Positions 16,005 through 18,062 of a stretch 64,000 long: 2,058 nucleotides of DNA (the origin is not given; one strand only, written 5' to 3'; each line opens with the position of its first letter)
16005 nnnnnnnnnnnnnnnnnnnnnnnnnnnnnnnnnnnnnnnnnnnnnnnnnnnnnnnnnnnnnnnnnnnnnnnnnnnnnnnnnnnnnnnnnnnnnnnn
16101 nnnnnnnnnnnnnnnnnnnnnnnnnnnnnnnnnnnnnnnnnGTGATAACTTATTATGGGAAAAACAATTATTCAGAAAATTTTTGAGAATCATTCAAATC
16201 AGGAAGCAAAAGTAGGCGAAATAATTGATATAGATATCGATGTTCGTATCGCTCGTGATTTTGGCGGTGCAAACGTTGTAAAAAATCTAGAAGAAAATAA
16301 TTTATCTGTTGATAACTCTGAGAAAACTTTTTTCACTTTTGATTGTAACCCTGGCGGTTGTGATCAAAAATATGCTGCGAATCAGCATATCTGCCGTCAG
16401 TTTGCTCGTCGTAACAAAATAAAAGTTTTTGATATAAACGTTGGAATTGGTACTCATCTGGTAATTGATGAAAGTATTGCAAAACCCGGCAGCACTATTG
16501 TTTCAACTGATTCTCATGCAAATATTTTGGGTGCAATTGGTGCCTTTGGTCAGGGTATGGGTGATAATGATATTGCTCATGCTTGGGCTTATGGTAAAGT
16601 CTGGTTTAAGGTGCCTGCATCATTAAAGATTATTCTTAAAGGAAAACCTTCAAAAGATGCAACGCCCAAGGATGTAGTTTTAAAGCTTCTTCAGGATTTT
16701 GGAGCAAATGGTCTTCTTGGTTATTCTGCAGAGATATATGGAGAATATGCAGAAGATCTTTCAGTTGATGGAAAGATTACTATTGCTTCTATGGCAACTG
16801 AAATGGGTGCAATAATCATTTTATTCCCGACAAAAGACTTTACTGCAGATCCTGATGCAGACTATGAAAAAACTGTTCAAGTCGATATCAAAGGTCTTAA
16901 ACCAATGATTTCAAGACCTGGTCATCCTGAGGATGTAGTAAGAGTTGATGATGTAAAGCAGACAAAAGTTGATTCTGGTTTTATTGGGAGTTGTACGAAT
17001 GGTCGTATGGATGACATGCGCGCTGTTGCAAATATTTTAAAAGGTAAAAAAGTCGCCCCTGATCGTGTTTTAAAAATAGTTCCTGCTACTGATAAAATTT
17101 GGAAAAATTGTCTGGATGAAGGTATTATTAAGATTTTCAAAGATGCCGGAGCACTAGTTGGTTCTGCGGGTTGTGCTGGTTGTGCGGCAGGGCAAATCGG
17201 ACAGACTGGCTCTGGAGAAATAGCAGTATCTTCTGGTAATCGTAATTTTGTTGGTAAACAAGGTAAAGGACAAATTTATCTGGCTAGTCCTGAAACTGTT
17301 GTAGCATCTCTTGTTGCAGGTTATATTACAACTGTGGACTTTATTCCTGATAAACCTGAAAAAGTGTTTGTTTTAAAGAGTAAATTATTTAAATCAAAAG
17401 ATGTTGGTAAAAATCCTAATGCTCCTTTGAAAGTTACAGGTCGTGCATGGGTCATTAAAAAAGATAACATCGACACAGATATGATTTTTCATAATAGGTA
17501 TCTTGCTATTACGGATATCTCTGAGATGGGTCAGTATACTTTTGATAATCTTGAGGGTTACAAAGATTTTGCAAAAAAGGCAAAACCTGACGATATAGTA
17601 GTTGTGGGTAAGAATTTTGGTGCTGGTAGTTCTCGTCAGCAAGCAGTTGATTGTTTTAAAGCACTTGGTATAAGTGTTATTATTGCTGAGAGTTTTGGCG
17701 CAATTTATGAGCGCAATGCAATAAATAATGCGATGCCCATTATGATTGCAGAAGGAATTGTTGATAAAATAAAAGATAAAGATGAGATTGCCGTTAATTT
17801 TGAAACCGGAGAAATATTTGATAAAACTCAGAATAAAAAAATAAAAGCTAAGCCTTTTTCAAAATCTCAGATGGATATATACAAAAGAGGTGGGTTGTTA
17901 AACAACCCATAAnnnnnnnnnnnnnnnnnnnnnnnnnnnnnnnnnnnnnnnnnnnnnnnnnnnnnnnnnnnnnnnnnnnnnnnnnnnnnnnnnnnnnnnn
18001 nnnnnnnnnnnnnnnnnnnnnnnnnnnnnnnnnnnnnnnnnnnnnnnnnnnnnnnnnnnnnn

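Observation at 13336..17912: Operon HD-hydrolase / CitF-like CoA-transferase / short citrate-synthase-like lyase / fused aconitase without ACP, CitD, CitE or CitXG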

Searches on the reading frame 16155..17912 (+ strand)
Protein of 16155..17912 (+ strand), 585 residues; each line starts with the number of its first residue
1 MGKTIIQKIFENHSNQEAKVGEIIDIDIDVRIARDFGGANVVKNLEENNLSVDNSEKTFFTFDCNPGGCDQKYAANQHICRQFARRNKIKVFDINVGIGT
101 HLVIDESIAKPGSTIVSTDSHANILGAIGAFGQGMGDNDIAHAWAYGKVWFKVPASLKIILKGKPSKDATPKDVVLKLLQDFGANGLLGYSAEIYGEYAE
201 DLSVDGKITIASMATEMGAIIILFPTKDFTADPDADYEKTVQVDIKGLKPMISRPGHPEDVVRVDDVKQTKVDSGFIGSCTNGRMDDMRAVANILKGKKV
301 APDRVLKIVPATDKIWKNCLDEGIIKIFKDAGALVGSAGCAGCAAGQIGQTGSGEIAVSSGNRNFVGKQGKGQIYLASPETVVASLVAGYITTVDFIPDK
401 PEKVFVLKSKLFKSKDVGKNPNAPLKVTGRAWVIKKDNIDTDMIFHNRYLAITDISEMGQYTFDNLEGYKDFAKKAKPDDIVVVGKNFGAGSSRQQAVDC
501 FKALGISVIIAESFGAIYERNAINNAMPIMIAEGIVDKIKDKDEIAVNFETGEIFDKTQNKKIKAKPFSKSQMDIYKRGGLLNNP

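Call 3: search_protein_families(library=pfam, proteins=[window:16155-17912:+])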
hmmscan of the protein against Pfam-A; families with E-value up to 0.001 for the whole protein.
window:16155-17912:+ (585 aa): 2 families
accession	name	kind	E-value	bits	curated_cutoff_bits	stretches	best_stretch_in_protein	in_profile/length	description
PF00330.25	Aconitase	-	6.9e-76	256.5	28.7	3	7-230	1-240/463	Aconitase family (aconitate hydratase)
PF00694.25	Aconitase_C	-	6.3e-17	62.6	22.8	1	463-530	63-127/131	Aconitase C-terminal domain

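Call 4: search_protein_families(library=ncbifam, proteins=[window:16155-17912:+])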
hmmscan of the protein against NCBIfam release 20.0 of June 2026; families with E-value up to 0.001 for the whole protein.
window:16155-17912:+ (585 aa): 26 families (the best 25 are shown)
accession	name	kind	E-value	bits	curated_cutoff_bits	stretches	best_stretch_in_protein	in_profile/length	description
NF001614.1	PRK00402.1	subfamily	8.4e-111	370.6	385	1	3-393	1-413/415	aconitase/3-isopropylmalate dehydratase large subunit family protein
TIGR01343.1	hacA_fam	subfamily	5.2e-104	348.1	385.7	1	4-393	1-410/412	homoaconitate hydratase family protein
TIGR02086.1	IPMI_arch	subfamily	6.3e-104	347.9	410.15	1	3-393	1-408/411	3-isopropylmalate dehydratase/homoaconitate hydratase family large subunit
TIGR02083.1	LEU2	equivalog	6.4e-89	298.8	610.65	1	4-393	2-415/419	3-isopropylmalate dehydratase large subunit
NF005558.0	PRK07229.1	equivalog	1.4e-87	294.8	612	2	1-392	1-410/647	aconitate hydratase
NF040615.1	HacA_Meth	equivalog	4.9e-83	279.2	550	2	232-393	254-417/419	homoaconitase large subunit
TIGR01342.1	acon_putative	hypoth_equivalog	5.4e-72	243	719.15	2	4-392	1-407/655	putative aconitate hydratase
NF009116.0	PRK12466.1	subfamily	4e-71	240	531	2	2-223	4-235/472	3-isopropylmalate dehydratase large subunit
TIGR00139.1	h_aconitase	equivalog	6.3e-66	223.2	529.9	3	49-226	53-232/709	homoaconitase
NF004016.0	PRK05478.1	subfamily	2e-64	217.9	510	2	267-394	335-463/468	3-isopropylmalate dehydratase large subunit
TIGR00170.1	leuC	equivalog_domain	7.2e-53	179.8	560.25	2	1-220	1-229/466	3-isopropylmalate dehydratase large subunit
TIGR02087.1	LEUD_arch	subfamily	4e-41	140.4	108.95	1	429-583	1-152/157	LeuD/DmdB family oxidoreductase small subunit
TIGR01340.1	aconitase_mito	equivalog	7.7e-40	136.9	825.35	3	85-229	122-265/745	aconitate hydratase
TIGR02084.1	leud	equivalog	5.1e-37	126.9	245.85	1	436-583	7-152/156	3-isopropylmalate dehydratase small subunit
NF040625.1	HacB2_Meth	equivalog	7.1e-37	126.4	230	1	426-583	3-154/161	homoaconitase small subunit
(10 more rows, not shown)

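Call 15: search_solved_structures(query=window:16155-17912:+)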
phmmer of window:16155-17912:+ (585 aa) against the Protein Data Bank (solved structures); distinct sequences matched with E-value up to 0.001: 22.
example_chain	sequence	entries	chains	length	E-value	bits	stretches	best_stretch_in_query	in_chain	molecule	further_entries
4kp2_A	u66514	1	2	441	1.1e-68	235.6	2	233-393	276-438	Homoaconitase large subunit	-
4kp1_A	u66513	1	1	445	6.1e-62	213.3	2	1-220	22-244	Isopropylmalate/citramalate isomerase large subunit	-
4nqy_A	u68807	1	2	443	6.1e-62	213.3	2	1-220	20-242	Isopropylmalate/citramalate isomerase large subunit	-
3vba_A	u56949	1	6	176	1.7e-33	119.4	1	427-582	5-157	Isopropylmalate/citramalate isomerase small subunit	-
5acn_A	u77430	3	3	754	9.1e-29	103.8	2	229-408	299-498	ACONITASE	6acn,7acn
1c96_A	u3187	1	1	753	2.5e-28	102.4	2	229-408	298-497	MITOCHONDRIAL ACONITASE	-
1b0k_A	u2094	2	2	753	2.5e-28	102.4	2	229-408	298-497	PROTEIN (ACONITASE) | MITOCHONDRIAL ACONITASE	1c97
1b0j_A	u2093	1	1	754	2.5e-28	102.4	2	229-408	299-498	ACONITATE HYDRATASE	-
1b0m_A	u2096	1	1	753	3.3e-28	102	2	229-408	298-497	PROTEIN (ACONITASE)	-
1v7l_A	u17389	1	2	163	3.9e-28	101.7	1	427-582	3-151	3-isopropylmalate dehydratase small subunit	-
1aco_A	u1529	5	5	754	1.1e-27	100.2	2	230-408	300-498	ACONITASE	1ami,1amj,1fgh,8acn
1nis_A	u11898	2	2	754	1.7e-27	99.6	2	230-408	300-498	ACONITASE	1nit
2pkp_A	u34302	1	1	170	2.4e-24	89.2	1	428-583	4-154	Homoaconitase small subunit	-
2b3x_A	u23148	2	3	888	7.2e-22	81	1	95-229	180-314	Iron-responsive element binding protein 1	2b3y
3sn2_A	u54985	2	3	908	8.3e-21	77.5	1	96-229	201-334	Cytoplasmic aconitate hydratase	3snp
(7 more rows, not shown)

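Call 67: list_cluster_members(proteins=[P0001, P0121, window:16155-17909:+, window:13336-13857:+, window:56260-58455:-])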
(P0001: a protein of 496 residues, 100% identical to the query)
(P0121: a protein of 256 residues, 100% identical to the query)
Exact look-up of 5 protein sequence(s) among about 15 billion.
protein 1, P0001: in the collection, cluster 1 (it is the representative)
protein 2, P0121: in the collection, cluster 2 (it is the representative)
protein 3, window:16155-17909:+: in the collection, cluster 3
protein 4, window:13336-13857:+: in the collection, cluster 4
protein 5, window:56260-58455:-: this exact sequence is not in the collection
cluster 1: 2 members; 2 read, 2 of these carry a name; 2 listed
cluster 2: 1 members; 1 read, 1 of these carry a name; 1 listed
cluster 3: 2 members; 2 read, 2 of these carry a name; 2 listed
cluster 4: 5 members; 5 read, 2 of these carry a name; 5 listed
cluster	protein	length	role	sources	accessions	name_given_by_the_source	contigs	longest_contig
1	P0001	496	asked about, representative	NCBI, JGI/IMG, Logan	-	citrate lyase subunit alpha / citrate CoA-transferase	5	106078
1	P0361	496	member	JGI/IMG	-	citrate lyase subunit alpha / citrate CoA-transferase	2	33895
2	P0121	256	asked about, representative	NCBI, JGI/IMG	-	citrate synthase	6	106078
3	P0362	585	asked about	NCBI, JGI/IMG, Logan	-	3-isopropylmalate/(R)-2-methylmalate dehydratase large subunit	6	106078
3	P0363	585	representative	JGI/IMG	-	3-isopropylmalate/(R)-2-methylmalate dehydratase large subunit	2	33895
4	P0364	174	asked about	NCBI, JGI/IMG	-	putative nucleotidyltransferase with HDIG domain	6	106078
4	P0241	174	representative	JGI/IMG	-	putative nucleotidyltransferase with HDIG domain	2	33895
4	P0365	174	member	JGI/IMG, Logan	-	-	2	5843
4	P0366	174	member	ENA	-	-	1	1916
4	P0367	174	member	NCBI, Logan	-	-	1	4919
